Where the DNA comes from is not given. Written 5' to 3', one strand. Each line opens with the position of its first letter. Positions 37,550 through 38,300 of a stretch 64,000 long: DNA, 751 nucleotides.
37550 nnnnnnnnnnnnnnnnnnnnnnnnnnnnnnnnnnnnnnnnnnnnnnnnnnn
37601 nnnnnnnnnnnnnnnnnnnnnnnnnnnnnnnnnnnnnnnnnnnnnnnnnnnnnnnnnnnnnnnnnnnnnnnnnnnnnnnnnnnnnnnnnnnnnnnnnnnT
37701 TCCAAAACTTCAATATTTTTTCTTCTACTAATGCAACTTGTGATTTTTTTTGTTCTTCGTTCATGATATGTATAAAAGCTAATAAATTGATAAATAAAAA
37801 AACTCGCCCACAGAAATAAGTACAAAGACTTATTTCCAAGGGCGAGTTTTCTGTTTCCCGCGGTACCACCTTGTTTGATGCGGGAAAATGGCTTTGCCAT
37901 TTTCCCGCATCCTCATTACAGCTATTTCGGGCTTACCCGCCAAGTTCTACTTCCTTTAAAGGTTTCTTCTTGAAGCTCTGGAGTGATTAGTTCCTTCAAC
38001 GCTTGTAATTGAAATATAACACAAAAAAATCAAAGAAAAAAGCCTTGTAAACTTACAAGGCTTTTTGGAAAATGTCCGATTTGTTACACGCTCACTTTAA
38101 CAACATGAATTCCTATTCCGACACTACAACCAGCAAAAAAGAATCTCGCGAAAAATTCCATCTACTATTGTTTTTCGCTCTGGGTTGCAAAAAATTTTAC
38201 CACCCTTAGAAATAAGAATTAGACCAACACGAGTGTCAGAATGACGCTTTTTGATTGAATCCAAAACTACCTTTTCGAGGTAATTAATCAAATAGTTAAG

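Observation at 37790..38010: T-box riboswitch leader with terminator/antiterminator upstream of ileS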

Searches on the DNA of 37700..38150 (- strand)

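Call 4: search_rna_families(source=window, start=37700, end=38150, threshold=evalue, max_evalue=10, show_alignments=5)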
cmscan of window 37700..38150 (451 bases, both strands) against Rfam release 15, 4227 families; matches with E-value up to 10: 28.
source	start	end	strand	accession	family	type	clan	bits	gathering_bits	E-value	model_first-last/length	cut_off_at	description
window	37835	38008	-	RF00230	T-box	Cis-reg; leader;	-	62.5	93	2.4e-13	1-219/219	no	T-box leader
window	37940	38066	-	RF02526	SSRC34_1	Gene; sRNA;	-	27.6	64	0.068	1-128/128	no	Streptococcus sRNA SSRC34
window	37801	37848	-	RF03995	mir-7957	Gene; miRNA;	-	21.9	76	0.11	1-59/59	no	mir-7957 microRNA precursor family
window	37788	37885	+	RF01742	lactis-plasmid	Gene; sRNA;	-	21.1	70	0.64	1-106/106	no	lactis-plasmid RNA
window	37791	37857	-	RF04254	mir-1677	Gene; miRNA;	-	21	84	0.12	1-76/76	no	mir-1677 microRNA precursor family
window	37790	37856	-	RF03751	mir-7445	Gene; miRNA;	-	20.9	79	0.44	1-60/60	no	mir-7445 microRNA precursor family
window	37990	38074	+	RF02075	STnc230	Gene; sRNA;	-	20.4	50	1.6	1-83/83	no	Enterobacterial sRNA STnc230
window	38015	38069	+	RF01859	Phe_leader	Cis-reg; leader;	-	19.6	55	0.84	1-125/125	no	Phenylalanine leader peptide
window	37780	37879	-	RF02621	BSnc120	Gene; sRNA;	-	19.5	114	0.091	1-88/88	no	Brucella sRNA 120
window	37796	38079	-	RF02731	JA03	Gene; sRNA;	-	19.3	44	0.037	1-274/274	no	Aggregatibacter sRNA JA03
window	37787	37861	-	RF03598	MIR6024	Gene; miRNA;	-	19.3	72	0.27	1-99/99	no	MIR6024 microRNA precursor family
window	37733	37853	+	RF00561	SNORA40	Gene; snRNA; snoRNA; HACA-box;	-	18.5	51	0.94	1-128/128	no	Small nucleolar RNA SNORA40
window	37793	37966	-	RF00515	PyrR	Cis-reg;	-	18.5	54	4.1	1-115/115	no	PyrR binding site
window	37730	37855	+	RF01859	Phe_leader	Cis-reg; leader;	-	17.8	55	2.1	1-125/125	no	Phenylalanine leader peptide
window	37744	37857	+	RF01065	23S-methyl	Cis-reg;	-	17.7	50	3.1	1-102/102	no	23S methyl RNA motif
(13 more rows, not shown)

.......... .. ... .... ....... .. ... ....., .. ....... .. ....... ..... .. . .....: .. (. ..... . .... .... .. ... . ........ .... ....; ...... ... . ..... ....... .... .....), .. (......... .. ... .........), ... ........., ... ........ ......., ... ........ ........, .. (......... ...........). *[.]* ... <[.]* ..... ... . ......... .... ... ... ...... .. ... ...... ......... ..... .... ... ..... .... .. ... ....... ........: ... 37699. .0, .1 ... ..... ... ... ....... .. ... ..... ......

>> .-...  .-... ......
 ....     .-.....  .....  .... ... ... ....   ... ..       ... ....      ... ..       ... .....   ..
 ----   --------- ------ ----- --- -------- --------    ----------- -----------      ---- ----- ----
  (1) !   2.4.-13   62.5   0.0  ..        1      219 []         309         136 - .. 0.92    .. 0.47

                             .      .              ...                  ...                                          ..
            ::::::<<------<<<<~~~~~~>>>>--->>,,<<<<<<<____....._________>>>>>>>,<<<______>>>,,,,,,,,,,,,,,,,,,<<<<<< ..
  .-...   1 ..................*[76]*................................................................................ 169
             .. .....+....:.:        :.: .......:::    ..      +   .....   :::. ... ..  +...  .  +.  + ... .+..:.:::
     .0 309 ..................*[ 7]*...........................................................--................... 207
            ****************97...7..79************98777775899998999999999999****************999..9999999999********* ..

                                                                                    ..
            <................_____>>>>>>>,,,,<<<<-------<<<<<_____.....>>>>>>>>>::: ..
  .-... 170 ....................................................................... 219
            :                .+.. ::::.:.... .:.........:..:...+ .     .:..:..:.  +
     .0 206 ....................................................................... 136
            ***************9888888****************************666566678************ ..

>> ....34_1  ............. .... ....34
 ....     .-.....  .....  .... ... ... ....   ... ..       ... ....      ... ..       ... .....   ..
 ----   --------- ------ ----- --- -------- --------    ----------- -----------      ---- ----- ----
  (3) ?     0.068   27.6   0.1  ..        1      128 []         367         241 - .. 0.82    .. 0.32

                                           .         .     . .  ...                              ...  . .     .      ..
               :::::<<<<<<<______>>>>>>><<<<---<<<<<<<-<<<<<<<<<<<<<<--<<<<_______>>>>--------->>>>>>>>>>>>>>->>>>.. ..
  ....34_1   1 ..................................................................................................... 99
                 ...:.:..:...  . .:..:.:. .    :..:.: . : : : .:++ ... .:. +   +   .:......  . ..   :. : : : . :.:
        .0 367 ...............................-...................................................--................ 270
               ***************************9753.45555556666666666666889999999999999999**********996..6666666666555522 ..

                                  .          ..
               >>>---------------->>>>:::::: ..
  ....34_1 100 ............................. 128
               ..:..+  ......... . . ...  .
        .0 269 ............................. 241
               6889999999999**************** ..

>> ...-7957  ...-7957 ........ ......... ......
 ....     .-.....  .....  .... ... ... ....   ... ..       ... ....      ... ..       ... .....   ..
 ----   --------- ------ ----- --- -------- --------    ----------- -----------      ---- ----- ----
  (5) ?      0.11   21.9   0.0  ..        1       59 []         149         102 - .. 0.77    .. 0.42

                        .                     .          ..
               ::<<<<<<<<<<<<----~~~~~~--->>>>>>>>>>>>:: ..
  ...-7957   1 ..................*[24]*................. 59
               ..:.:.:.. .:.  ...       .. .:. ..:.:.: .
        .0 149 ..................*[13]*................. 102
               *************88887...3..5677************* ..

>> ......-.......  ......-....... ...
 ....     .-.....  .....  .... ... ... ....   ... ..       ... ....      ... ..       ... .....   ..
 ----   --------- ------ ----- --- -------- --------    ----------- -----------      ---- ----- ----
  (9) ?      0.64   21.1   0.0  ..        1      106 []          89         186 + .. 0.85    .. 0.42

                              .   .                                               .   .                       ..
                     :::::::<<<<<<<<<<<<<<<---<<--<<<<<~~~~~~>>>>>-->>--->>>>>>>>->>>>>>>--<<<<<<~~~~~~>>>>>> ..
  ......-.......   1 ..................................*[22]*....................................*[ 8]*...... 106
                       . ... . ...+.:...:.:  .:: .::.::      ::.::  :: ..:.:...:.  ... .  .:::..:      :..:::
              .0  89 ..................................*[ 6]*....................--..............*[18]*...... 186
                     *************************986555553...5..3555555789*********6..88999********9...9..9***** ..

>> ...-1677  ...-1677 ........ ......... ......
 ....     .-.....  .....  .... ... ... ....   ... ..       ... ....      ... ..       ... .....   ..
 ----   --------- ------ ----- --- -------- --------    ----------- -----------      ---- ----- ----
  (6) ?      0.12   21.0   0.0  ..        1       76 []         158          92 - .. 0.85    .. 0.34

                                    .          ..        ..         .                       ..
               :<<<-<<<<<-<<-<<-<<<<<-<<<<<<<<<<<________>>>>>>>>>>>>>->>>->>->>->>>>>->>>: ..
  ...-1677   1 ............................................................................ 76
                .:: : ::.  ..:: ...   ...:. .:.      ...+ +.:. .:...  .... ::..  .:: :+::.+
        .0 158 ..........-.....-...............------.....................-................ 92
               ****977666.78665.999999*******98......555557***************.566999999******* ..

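Call 40: build_rna_model(alignment_id=A2, structure=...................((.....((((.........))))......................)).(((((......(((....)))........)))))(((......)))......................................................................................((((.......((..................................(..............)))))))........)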
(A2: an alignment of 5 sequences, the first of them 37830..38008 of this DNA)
Model R1 built from alignment A2 (5 sequences, 277 columns); structure: as given.
model positions 148; base pairs 24; branch points 3; effective number of sequences 1.08; information 0.589 bits per position. Calibrated on 0.2 Mb of random sequence (short: E-values are rough).
structure used (alignment columns):
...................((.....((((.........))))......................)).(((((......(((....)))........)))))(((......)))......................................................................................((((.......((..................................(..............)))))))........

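Call 41: search_with_rna_model(model_id=R1, sources=[window, L001, L002, L003, L004, L005, L006, L007, L008, L009, L010, L011, L012, L013, L014, L015, L016, L017, L018, L019, L020, L021, L022, L023, L024, L025, L026, L027, L028, L029, L030, L031, L032, L033, L034, L035, L036, L037, L038, L039, L040, L041, L042, L043, L044, L045, L046, L047, L048, L049, L050, L051, L052, L053, L054, L055, L056, L057, L058, L059, L060, L061, L062, L063, L064, L065, L066, L067, L068, L069, L070, L071, L072, L073, L074, L075, L076, L077, L078, L079, L080, L081, L083, L084, L085], max_evalue=1, make_alignment=true)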
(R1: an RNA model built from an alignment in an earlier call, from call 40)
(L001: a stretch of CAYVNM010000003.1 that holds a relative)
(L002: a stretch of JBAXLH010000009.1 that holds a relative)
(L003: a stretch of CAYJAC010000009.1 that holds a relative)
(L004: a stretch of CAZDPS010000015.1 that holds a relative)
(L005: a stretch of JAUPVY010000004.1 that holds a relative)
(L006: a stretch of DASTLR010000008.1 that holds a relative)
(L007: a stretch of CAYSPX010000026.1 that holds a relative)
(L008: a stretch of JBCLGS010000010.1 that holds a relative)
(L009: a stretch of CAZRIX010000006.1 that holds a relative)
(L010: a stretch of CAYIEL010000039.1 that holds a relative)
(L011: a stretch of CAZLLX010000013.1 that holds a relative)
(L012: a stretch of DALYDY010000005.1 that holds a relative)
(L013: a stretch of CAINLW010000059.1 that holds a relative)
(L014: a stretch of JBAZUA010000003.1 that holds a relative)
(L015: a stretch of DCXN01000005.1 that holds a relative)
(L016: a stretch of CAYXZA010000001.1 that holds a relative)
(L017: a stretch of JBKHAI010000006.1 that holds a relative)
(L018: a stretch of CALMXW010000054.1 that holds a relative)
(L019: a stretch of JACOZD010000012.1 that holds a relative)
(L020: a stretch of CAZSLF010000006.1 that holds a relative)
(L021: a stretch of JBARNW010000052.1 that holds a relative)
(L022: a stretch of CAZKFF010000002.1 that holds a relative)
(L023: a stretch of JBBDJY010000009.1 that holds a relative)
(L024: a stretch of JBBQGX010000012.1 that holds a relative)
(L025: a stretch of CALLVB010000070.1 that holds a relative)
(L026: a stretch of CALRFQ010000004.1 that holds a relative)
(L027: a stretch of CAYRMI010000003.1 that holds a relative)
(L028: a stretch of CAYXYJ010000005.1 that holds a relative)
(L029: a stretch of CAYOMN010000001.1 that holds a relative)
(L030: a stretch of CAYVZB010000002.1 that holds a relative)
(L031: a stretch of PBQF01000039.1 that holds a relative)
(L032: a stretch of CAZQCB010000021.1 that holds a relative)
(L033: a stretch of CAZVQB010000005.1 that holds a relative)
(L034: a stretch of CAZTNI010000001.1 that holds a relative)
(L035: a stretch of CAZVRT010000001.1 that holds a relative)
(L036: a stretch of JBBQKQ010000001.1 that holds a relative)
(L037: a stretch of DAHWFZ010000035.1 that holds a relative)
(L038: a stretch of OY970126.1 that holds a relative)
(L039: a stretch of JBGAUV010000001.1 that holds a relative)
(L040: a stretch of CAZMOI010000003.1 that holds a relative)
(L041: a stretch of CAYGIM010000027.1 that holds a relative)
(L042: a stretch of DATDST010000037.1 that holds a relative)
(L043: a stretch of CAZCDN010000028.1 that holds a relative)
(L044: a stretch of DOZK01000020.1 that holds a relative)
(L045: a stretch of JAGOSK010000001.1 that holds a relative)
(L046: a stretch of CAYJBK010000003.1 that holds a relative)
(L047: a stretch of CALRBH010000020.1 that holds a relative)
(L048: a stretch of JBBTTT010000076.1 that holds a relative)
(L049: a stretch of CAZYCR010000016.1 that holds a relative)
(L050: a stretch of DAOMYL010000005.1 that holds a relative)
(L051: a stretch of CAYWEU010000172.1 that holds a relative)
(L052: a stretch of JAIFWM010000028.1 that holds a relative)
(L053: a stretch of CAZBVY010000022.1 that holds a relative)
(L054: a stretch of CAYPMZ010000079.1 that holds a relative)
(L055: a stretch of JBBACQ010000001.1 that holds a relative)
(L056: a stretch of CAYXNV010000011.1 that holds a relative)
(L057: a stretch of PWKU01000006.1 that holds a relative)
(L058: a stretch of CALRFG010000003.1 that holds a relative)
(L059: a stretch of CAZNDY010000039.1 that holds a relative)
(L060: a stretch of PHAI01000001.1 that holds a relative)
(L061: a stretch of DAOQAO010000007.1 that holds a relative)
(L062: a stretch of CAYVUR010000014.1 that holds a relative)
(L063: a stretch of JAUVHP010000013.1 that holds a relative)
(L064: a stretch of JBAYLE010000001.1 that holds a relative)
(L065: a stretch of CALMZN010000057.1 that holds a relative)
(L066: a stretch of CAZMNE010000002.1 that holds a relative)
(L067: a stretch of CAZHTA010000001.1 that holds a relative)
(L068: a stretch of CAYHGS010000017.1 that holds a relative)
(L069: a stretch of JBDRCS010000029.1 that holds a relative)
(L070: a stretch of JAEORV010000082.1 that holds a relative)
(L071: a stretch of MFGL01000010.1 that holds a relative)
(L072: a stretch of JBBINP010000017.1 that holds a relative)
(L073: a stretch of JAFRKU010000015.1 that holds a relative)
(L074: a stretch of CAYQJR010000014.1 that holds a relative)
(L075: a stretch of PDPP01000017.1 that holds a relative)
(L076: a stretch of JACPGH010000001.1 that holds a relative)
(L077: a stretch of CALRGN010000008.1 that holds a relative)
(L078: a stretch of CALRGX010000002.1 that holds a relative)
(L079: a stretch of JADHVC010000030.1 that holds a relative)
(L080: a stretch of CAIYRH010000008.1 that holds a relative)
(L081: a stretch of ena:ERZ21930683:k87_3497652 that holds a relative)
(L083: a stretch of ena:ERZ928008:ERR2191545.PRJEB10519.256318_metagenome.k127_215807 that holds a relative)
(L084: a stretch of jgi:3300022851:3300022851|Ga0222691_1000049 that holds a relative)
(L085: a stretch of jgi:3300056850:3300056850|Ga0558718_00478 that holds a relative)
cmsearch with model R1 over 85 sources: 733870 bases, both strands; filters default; matches with E-value up to 1: 17.
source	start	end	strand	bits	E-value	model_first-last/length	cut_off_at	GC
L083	1791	1938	+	181.9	1.7e-32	1-148/148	no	0.45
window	37830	38008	-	169.2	4.5e-30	1-148/148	no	0.45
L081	1561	1727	+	164.2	4.2e-29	1-148/148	no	0.49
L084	1806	1946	+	156.7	1.2e-27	1-148/148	no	0.48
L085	1695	1936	+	144.4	2.8e-25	1-148/148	no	0.43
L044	2818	2954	+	84.4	1e-13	1-148/148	no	0.43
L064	2790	2943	+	83.5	1.6e-13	1-148/148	no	0.48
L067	2798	2950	+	70.2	5.7e-11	1-148/148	no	0.44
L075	2760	2923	+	68.2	1.4e-10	1-148/148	no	0.36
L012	2434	2648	+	57.2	1.9e-08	1-148/148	no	0.38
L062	2812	2964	+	53.8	8.5e-08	1-148/148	no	0.44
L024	1350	1488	+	48.4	9.2e-07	1-148/148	no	0.42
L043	2741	2944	+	38.4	7.8e-05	1-148/148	no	0.51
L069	2770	2919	+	27.4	0.01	1-148/148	no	0.53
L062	98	270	-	25.4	0.025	1-148/148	no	0.38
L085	1067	1175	+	23.6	0.057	1-148/148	no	0.41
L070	2364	2537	+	23.1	0.072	1-148/148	no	0.47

Alignment A3: 17 matches aligned to the model, 372 columns, each read 5' to 3' on its own strand. Consensus structure (alignment columns), stored with it:
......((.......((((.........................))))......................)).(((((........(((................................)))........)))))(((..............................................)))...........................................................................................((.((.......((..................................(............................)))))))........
